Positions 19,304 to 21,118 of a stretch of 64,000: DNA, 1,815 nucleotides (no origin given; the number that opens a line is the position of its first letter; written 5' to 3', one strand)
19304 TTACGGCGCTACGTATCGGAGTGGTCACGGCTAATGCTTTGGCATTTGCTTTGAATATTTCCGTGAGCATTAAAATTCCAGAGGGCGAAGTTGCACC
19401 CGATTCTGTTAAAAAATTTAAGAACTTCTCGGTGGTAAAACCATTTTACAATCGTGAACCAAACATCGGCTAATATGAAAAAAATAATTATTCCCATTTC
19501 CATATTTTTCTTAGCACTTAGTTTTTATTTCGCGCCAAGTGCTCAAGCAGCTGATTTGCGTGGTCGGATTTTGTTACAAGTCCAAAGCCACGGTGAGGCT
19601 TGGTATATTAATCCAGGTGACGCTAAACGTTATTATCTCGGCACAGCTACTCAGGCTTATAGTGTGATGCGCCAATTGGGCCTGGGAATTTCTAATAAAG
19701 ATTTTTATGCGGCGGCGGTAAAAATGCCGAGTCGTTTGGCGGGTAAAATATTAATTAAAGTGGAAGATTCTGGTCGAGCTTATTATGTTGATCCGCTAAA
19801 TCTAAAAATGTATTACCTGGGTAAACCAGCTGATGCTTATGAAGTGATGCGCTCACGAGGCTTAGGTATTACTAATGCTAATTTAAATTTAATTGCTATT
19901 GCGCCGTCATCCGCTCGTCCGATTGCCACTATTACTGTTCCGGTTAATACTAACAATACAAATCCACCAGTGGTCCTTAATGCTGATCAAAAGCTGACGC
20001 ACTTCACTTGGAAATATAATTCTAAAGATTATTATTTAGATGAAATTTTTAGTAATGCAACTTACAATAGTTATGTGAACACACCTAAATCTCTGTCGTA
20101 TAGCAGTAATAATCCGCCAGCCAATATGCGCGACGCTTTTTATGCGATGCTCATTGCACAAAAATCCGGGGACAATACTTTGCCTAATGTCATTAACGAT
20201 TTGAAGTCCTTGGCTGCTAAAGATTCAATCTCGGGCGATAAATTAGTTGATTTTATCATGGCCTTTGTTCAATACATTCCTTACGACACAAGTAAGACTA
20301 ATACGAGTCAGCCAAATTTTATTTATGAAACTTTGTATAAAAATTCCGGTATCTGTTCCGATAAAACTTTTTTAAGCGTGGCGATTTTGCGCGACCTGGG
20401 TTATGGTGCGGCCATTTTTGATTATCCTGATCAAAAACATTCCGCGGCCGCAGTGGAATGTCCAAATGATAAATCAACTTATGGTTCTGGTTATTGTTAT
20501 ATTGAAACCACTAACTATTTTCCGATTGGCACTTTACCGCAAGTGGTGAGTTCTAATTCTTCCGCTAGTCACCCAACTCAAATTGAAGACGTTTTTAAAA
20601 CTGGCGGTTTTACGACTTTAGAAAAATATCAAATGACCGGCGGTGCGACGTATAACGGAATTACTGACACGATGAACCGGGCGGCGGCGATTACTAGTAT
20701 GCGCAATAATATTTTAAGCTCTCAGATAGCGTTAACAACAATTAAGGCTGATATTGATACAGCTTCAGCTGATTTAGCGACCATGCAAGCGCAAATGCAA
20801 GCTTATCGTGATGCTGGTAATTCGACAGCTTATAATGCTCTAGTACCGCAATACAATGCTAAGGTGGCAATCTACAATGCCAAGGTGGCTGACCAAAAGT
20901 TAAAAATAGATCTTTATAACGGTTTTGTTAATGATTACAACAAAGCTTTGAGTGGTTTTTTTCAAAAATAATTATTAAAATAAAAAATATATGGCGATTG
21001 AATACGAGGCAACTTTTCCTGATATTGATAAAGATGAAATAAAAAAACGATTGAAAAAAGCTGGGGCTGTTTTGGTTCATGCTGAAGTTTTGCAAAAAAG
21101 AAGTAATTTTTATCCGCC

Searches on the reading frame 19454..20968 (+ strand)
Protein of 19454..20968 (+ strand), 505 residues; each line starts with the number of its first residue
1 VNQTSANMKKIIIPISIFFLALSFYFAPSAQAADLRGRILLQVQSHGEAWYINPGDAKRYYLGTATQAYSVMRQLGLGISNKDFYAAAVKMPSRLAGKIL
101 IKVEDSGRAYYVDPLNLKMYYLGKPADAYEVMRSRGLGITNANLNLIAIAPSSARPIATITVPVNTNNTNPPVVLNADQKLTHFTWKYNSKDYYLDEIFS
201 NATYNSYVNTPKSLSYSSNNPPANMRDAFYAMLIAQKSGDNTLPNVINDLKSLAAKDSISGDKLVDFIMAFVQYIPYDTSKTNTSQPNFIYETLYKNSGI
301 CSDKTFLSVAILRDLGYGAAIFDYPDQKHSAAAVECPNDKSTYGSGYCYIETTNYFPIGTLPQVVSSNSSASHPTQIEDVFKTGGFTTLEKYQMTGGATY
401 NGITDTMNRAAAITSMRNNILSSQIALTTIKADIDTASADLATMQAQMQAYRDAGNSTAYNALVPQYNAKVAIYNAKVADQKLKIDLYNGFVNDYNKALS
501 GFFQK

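Call 5: search_protein_families(library=pfam, proteins=[window:19454-20968:+], max_evalue=0.01)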
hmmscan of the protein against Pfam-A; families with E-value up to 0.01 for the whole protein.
window:19454-20968:+ (505 aa): 2 families
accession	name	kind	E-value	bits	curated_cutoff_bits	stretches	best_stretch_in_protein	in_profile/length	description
PF04473.18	DUF553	-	0.00015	21.7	20.5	1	268-336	22-104/140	Transglutaminase-like domain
PF01841.26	Transglut_core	-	0.0069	17.1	23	0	265-319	19-72/108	Transglutaminase-like superfamily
